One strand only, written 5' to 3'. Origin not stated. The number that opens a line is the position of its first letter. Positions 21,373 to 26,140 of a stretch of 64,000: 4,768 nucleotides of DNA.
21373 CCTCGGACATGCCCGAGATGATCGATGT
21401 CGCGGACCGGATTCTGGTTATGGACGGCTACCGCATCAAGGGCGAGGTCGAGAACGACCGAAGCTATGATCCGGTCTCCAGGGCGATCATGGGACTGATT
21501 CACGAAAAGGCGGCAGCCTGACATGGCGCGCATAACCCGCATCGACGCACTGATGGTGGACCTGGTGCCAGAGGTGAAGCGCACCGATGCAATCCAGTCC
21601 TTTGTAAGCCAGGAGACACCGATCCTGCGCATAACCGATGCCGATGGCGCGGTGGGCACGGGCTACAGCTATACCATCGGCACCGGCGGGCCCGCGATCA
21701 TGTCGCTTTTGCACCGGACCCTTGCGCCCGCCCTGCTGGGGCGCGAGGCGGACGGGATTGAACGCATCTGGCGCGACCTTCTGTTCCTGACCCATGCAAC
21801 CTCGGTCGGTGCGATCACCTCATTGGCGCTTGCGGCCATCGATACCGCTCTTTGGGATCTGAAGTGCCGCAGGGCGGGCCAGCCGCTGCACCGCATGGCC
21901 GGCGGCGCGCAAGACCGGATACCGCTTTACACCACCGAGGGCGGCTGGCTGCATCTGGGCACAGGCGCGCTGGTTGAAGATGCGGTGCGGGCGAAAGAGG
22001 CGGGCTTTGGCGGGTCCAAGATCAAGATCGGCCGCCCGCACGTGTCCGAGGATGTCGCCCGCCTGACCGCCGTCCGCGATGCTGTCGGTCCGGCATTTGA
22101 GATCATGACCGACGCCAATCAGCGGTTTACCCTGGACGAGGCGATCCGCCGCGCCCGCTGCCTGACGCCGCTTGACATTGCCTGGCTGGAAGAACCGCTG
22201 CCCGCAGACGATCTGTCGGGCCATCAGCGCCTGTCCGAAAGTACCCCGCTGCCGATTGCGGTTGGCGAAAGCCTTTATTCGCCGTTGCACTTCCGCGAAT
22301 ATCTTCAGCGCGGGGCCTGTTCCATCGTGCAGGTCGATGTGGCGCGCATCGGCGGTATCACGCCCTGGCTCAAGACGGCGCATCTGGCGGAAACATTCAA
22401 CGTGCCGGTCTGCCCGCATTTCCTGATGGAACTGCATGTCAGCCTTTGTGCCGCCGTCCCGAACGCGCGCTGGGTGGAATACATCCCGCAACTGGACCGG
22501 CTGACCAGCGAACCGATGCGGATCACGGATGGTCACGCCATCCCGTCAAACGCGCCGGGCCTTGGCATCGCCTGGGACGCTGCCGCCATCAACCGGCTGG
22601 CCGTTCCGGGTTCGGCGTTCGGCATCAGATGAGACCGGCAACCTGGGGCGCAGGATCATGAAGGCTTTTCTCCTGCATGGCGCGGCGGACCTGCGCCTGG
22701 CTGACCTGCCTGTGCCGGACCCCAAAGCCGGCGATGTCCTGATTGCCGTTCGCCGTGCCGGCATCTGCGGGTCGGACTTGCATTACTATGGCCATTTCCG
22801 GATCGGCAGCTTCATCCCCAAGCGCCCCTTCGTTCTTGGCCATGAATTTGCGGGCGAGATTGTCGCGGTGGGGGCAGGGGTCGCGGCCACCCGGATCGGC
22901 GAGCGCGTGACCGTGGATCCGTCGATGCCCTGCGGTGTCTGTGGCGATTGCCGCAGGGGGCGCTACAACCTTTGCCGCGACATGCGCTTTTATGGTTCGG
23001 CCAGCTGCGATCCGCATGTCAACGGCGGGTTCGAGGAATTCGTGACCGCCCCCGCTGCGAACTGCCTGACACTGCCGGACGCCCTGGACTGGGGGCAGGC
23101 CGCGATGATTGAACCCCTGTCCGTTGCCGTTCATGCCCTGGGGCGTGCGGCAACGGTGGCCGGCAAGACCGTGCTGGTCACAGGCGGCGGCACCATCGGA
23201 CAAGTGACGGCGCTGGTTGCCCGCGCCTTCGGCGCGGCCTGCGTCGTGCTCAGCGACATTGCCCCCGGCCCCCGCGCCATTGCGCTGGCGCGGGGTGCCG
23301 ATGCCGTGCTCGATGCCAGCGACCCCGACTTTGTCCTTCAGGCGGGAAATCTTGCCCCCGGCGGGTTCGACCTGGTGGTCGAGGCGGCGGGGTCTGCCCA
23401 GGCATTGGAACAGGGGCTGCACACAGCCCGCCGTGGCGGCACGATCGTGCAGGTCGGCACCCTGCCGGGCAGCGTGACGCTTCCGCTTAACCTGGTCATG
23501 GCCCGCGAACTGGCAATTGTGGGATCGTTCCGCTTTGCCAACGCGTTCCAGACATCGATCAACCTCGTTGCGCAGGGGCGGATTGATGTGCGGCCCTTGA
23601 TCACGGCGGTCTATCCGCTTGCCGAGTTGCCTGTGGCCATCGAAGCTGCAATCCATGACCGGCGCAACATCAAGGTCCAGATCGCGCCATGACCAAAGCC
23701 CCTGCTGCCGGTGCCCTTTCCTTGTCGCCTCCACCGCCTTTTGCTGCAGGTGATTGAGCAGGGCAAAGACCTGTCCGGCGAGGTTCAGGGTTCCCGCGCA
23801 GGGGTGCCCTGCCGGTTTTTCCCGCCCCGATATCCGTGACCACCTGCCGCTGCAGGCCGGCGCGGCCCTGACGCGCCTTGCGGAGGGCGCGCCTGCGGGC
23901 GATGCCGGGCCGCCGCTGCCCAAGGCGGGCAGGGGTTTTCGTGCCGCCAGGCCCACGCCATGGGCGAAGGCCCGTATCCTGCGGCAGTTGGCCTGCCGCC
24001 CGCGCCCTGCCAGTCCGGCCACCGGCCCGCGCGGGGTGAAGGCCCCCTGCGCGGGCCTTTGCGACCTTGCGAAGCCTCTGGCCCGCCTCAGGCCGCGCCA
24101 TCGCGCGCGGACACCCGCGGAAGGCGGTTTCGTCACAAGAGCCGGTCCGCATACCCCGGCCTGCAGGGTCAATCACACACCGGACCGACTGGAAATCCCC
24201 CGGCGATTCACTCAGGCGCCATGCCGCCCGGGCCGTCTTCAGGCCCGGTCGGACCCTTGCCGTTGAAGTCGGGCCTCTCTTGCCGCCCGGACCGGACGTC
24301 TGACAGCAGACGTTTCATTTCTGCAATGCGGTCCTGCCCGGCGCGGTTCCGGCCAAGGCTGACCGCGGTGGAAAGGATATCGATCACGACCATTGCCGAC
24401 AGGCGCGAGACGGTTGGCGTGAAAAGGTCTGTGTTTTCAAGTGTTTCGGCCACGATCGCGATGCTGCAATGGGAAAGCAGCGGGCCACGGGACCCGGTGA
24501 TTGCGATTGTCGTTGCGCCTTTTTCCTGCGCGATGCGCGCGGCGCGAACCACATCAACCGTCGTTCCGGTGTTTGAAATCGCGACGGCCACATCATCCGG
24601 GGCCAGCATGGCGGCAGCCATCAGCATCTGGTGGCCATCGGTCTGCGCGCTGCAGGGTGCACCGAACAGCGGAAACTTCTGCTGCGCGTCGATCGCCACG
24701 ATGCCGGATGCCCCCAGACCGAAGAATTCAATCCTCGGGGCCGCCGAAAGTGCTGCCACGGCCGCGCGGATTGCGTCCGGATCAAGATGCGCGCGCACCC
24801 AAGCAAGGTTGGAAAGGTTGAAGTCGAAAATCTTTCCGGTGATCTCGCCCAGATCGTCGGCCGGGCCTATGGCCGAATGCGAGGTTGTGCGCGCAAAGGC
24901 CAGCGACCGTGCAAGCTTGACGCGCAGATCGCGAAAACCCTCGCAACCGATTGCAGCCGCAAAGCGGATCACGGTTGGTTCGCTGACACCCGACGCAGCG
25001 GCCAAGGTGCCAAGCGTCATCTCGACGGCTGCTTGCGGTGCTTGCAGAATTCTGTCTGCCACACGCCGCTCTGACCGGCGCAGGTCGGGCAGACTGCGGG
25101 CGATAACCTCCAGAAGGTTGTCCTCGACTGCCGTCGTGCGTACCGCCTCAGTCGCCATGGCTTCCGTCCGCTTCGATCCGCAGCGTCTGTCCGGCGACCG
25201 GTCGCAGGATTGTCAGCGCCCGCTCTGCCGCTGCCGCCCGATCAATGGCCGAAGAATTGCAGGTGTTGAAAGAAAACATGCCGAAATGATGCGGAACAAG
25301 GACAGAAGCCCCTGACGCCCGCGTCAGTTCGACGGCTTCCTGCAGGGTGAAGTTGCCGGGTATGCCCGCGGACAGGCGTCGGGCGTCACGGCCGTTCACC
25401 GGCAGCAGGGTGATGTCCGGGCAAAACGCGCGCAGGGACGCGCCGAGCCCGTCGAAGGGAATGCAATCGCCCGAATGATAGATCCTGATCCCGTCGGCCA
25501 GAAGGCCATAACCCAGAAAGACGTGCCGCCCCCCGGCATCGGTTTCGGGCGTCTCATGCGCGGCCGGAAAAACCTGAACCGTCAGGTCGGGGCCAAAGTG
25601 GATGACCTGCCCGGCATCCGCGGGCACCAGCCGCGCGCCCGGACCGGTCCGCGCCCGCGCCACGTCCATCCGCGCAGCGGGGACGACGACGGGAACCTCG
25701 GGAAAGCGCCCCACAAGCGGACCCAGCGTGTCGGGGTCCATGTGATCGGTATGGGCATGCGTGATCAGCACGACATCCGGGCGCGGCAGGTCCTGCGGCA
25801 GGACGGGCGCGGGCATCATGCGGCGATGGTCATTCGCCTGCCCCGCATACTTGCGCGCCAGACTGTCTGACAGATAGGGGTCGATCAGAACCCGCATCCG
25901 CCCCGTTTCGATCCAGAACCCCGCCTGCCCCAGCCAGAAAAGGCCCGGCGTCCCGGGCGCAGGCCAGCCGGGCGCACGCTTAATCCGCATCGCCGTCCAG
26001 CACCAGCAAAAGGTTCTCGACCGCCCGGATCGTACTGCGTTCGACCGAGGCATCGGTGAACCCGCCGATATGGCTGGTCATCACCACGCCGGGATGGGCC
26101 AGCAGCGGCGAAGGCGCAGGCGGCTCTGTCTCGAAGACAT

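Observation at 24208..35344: Uncharacterised divergon: cupin-PGI / Eda / SDH-like / 2-hydroxyacid-DH / MBL-hydrolase / RpiR operon facing a CUT1 ABC transporter and an FGGY kinase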

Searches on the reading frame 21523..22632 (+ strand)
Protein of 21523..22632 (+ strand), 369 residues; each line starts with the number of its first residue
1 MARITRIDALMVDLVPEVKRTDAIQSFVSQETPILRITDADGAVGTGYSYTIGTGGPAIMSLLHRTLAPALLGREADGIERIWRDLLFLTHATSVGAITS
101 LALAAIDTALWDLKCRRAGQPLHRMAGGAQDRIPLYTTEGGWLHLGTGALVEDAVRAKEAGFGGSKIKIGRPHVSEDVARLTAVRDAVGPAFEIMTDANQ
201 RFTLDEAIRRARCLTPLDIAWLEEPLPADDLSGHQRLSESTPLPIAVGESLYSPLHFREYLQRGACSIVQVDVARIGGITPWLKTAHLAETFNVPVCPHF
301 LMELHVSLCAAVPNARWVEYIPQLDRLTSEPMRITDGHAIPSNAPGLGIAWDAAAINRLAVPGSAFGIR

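Call 34: search_protein_families(library=pfam, proteins=[window:21523-22632:+], max_evalue=0.00001)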
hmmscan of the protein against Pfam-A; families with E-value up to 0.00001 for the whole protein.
window:21523-22632:+ (369 aa): 2 families
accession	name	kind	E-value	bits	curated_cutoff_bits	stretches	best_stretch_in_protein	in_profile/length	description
PF13378.12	MR_MLE_C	-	1.3e-68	231.5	29.4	1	150-354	2-218/219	Enolase C-terminal domain-like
PF02746.21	MR_MLE_N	-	1.2e-15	58.2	22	1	23-126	19-116/117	Mandelate racemase / muconate lactonizing enzyme, N-terminal domain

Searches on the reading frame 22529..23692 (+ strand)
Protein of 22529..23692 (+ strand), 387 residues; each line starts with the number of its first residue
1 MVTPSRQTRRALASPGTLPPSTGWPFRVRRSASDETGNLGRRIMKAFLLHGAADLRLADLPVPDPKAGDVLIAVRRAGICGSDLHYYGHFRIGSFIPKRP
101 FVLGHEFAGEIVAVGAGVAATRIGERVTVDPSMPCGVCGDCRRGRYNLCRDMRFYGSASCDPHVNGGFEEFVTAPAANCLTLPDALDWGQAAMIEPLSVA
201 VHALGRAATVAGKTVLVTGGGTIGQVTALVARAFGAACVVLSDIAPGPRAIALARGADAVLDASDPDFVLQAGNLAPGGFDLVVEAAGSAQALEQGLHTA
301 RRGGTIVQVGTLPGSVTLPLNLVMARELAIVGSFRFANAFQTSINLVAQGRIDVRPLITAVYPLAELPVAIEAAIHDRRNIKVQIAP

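Call 34: search_protein_families(library=pfam, proteins=[window:22529-23692:+], max_evalue=0.00001)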
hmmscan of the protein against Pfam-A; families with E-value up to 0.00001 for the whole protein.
window:22529-23692:+ (387 aa): 4 families
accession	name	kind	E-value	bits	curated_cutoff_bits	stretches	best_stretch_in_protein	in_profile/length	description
PF08240.17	ADH_N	-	1.2e-29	103.1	23.5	1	67-184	2-104/104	Alcohol dehydrogenase GroES-like domain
PF00107.32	ADH_zinc_N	-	5.9e-22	78.4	31.8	1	223-348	2-128/129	Zinc-binding dehydrogenase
PF13602.12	ADH_zinc_N_2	-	4.5e-12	47.5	27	1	256-373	2-122/134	Zinc-binding dehydrogenase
PF16912.11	Glu_dehyd_C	-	6.6e-08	32.7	34.9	1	192-374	5-201/211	Glucose dehydrogenase C-terminus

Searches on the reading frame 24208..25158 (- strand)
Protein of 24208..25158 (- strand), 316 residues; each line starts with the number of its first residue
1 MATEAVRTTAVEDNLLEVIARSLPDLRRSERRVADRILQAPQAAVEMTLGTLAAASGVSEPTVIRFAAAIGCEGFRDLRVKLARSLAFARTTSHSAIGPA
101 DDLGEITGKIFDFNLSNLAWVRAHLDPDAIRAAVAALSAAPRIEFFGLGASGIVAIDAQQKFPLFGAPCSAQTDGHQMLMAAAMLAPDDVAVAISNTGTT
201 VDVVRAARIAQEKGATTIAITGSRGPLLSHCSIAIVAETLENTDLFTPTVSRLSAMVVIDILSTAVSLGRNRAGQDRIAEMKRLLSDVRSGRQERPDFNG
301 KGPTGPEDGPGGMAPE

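Call 4: search_protein_families(library=pfam, proteins=[window:24208-25158:-])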
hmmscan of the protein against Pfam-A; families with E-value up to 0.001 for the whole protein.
window:24208-25158:- (316 aa): 3 families
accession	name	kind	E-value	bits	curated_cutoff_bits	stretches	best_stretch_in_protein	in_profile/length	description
PF01418.23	HTH_6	-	2.2e-19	69.7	28.3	1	14-87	2-75/77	Helix-turn-helix domain, rpiR family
PF01380.27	SIS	-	1.4e-17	64.1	25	1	137-262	2-128/131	SIS domain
PF13580.11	SIS_2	-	5.8e-07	30.1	27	1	179-222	95-138/138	SIS domain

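Call 5: search_protein_families(library=ncbifam, proteins=[window:24208-25158:-])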
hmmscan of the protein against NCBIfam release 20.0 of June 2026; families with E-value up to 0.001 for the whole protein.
window:24208-25158:- (316 aa): 20 families
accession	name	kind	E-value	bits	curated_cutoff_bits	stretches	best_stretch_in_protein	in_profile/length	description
NF008451.0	PRK11302.1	subfamily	8e-69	232.3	296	1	14-294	2-282/286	transcriptional regulator HexR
NF010701.0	PRK14101.1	equivalog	1.6e-56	191.8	920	1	8-280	336-607/638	bifunctional transcriptional regulator/glucokinase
NF008458.0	PRK11337.1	equivalog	1.6e-41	142.2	378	1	22-267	23-269/293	MurR/RpiR family transcriptional regulator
NF040776.2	AlsR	equivalog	4.9e-39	133.9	400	1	22-271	11-261/279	transcriptional repressor AlsR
NF008590.0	PRK11557.1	equivalog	2.4e-28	99.3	355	1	18-280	6-273/282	MurR/RpiR family transcriptional regulator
NF012026.0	PRK15482.1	equivalog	3.5e-17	62.8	408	1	28-223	16-218/285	HTH-type transcriptional regulator MurR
NF003915.0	PRK05441.1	subfamily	1.5e-06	27.4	168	1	176-239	121-184/300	N-acetylmuramic acid 6-phosphate etherase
TIGR03127.2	RuMP_HxlB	equivalog_domain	1.8e-06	27.9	160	1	117-232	7-117/178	6-phospho-3-hexuloisomerase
NF002805.0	PRK02947.1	subfamily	7.3e-06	25.3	135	1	176-222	96-142/247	sugar isomerase domain-containing protein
NF010547.0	PRK13938.1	equivalog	3.1e-05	23.7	320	1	186-230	112-156/196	D-sedoheptulose 7-phosphate isomerase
NF010546.0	PRK13936.1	equivalog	8.3e-05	22.4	276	1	183-229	107-153/197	phosphoheptose isomerase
NF008141.0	PRK10892.1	equivalog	0.00012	21.5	505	1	99-267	8-179/328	arabinose-5-phosphate isomerase KdsD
NF001484.0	PRK00331.1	subfamily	0.00014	20.4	381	1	134-232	280-378/601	isomerizing glutamine--fructose-6-phosphate transaminase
NF006422.0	PRK08674.1-1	subfamily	0.00017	21.2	317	1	127-226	13-102/302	bifunctional phosphoglucose/phosphomannose isomerase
TIGR00441.1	gmhA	equivalog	0.00018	21.6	209.45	1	183-232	75-124/154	D-sedoheptulose 7-phosphate isomerase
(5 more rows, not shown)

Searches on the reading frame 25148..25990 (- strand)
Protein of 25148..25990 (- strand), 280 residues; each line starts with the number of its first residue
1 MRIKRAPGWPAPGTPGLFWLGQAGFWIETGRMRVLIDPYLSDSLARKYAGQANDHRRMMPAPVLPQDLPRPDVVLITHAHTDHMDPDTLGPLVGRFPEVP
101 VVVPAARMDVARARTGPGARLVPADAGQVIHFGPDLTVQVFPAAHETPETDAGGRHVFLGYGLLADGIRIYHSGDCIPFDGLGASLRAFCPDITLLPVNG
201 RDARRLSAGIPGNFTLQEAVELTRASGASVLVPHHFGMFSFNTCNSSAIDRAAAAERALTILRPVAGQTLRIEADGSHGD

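Call 4: search_protein_families(library=pfam, proteins=[window:25148-25990:-])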
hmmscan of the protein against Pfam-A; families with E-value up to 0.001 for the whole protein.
window:25148-25990:- (280 aa): 3 families
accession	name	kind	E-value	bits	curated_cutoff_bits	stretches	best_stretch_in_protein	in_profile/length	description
PF12706.13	Lactamase_B_2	-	4.3e-28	98.7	27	1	33-236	2-200/200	Beta-lactamase superfamily domain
PF13483.12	Lactamase_B_3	-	4.4e-15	56.5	24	1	18-235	3-160/160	Beta-lactamase superfamily domain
PF00753.33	Lactamase_B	-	0.00012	22.5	22.7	1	25-84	9-57/196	Metallo-beta-lactamase superfamily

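Call 5: search_protein_families(library=ncbifam, proteins=[window:25148-25990:-])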
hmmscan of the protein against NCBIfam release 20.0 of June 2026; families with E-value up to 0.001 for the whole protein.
window:25148-25990:- (280 aa): 2 families
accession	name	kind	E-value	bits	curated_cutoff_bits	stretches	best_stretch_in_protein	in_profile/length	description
NF001911.0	PRK00685.1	equivalog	1.1e-14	54.5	144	1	18-255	4-213/228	metal-dependent hydrolase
NF008688.0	PRK11709.1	equivalog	8.3e-06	24.9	306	1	55-143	94-182/355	L-ascorbate 6-phosphate lactonase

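Call 8: search_solved_structures(query=window:25148-25990:-, max_evalue=0.01)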
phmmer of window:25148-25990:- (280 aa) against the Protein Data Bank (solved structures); distinct sequences matched with E-value up to 0.01: 9.
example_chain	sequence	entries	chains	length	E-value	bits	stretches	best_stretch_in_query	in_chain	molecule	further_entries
3kl7_A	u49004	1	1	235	3e-09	39.6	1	68-240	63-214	Putative metal-dependent hydrolase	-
6brm_A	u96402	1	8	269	2e-06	30.4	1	30-197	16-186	Putative metal-dependent isothiocyanate hydrolase SaxA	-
4qn9_A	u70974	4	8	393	4.4e-06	29.3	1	17-200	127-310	N-acyl-phosphatidylethanolamine-hydrolyzing phospholipase D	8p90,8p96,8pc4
6hrg_A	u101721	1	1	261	3.9e-05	26.1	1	17-239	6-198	UPF0173 metal-dependent hydrolase Igni_1254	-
3bv6_A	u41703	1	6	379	0.00021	23.8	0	12-147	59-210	Metal-dependent hydrolase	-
2wyl_A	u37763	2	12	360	0.0004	22.8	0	11-146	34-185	L-ASCORBATE-6-PHOSPHATE LACTONASE ULAG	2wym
3x2z_A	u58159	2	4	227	0.0043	19.5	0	61-201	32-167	UPF0173 metal-dependent hydrolase TM_1162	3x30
3x2y_A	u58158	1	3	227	0.0054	19.1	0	61-201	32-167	UPF0173 metal-dependent hydrolase TM_1162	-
7e3v_A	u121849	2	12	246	0.01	18.3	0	69-200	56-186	UPF0173 metal-dependent hydrolase C7P97_11315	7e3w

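Call 61: find_homologous_proteins(query=window:25148-25990:-, max_evalue=0.00001)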
Query window:25148-25990:- (280 aa): 3763 proteins with E <= 0.00001 among 8000 candidates; the best 120 are listed.
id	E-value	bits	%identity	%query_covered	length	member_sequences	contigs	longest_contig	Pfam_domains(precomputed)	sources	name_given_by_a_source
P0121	3.3e-168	576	89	100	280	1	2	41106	PF12706.14,PF13483.13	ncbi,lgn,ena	-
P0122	3.6e-166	570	89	100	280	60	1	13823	PF12706.14,PF13483.13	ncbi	-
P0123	2.5e-147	508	78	100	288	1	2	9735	PF12706.14,PF13483.13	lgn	-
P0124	1.2e-146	505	79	100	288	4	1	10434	PF12706.14,PF13483.13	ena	-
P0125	3.9e-146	504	79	100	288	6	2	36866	PF12706.14,PF13483.13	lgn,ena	-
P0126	8.3e-142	490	77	100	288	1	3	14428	PF12706.14,PF13483.13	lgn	-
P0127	1.1e-141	489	76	100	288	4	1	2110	PF12706.14,PF13483.13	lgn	-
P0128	3.5e-141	488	77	100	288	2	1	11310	PF12706.14,PF13483.13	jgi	jgi:L-ascorbate metabolism protein UlaG (beta-lactamase superfamily)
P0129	9.7e-141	486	77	100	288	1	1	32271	PF12706.14,PF13483.13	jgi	-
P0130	2.1e-140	485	76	100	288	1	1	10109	PF12706.14,PF13483.13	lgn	-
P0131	2.2e-139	482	76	100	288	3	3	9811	PF12706.14,PF13483.13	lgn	-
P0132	1.3e-137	476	74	100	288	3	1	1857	PF12706.14,PF13483.13,PF00753.34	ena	-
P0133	4.3e-137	474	75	100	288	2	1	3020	PF12706.14,PF13483.13,PF00753.34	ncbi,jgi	jgi:L-ascorbate metabolism protein UlaG (beta-lactamase superfamily)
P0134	1.1e-136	473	74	100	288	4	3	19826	PF12706.14,PF13483.13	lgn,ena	-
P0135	7.3e-136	470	74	100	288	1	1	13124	PF12706.14,PF13483.13,PF00753.34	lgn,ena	-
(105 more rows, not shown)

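Call 73: predict_structure(alignment_id=A3)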
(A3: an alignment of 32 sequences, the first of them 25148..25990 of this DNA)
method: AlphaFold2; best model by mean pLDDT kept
length: 280 residues; sequences in the alignment: 32
mean_pLDDT: 91.2   pTM: 0.91
mean pLDDT of the five models: 91.2, 90.5, 90.4, 90.3, 88.9
residues with pLDDT >= 90: 192; 70-90: 80; 50-70: 6; < 50: 2
segments of 3 or more residues with pLDDT < 50: none
pLDDT, mean of each block of 10 residues (from residue 1): 93 94 93 92 85 83 85 93 77 93 96 91 98 96 93 97 94 95 97 96 87 93 96 90 90 95 95 68
secondary structure, 60 per line:
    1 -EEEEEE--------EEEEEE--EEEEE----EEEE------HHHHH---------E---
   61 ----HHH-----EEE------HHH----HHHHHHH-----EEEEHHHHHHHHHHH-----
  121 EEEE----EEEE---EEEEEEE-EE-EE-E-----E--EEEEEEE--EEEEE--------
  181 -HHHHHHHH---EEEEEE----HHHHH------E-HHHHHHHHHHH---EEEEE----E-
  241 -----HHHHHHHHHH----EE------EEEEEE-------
elements in order: E2-7 E16-21 E24-28 E33-36 H43-47 E73-75 H89-95 E101-104 H105-115 E121-124 E129-132 E136-142 E159-165 E168-172 H182-189 E193-198 H203-207 H216-226 E230-234 H246-255 E268-273

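Call 76: fold_search(model_id=the predicted structure, library=pdb)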
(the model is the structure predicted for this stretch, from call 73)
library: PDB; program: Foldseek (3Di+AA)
matches with E <= 10: 944; with E <= 0.001: 229
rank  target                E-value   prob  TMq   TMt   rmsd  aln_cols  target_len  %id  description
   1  2wyl_D                5.6e-16  1.00  0.75  0.70   3.6       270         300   22  Apo structure of a metallo-b-lactamase (released 2010-04-14)
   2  3bv6_A                6.3e-16  1.00  0.72  0.58   5.3       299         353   18  Crystal structure of uncharacterized metallo protein from Vibrio cholerae with beta-lactamase like fold (released 2008-01-29)
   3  2wyl_A                7.6e-16  1.00  0.75  0.69   3.8       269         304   23  Apo structure of a metallo-b-lactamase (released 2010-04-14)
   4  3bv6_B                8.1e-16  1.00  0.74  0.59   5.3       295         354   20  Crystal structure of uncharacterized metallo protein from Vibrio cholerae with beta-lactamase like fold (released 2008-01-29)
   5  2wyl_E                9.1e-16  1.00  0.73  0.68   3.6       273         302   21  Apo structure of a metallo-b-lactamase (released 2010-04-14)
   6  2wyl_B                9.7e-16  1.00  0.74  0.69   3.9       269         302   21  Apo structure of a metallo-b-lactamase (released 2010-04-14)
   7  4qn9_B                1.9e-15  1.00  0.76  0.67   4.2       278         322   20  Structure of human NAPE-PLD (released 2015-06-17)
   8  4qn9_A                2.6e-15  1.00  0.75  0.66   4.1       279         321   20  Structure of human NAPE-PLD (released 2015-06-17)
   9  2wym_A                6.5e-15  1.00  0.74  0.69   3.6       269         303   22  Structure of a metallo-b-lactamase (released 2010-04-14)
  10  3x2x_A                6.5e-15  1.00  0.65  0.79   4.7       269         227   19  Crystal structure of metallo-beta-lactamase H48A from Thermotoga maritima (released 2016-02-17)
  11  8p90_B                7.0e-15  1.00  0.75  0.64   4.4       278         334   20  TARGET COMPLEX 2 (released 2024-06-26)
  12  2wym_F                7.0e-15  1.00  0.72  0.68   4.0       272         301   23  Structure of a metallo-b-lactamase (released 2010-04-14)
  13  2wyl_C                8.9e-15  1.00  0.73  0.69   3.7       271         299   23  Apo structure of a metallo-b-lactamase (released 2010-04-14)
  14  3x2z_A                1.0e-14  1.00  0.69  0.83   4.3       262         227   19  Crystal structure of metallo-beta-lactamase in complex with nickel from Thermotoga maritima (released 2016-02-17)
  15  7e3v_A                1.4e-14  1.00  0.68  0.82   4.7       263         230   17  Metallo beta-lactamase fold protein (cAMP free) (released 2022-02-23)
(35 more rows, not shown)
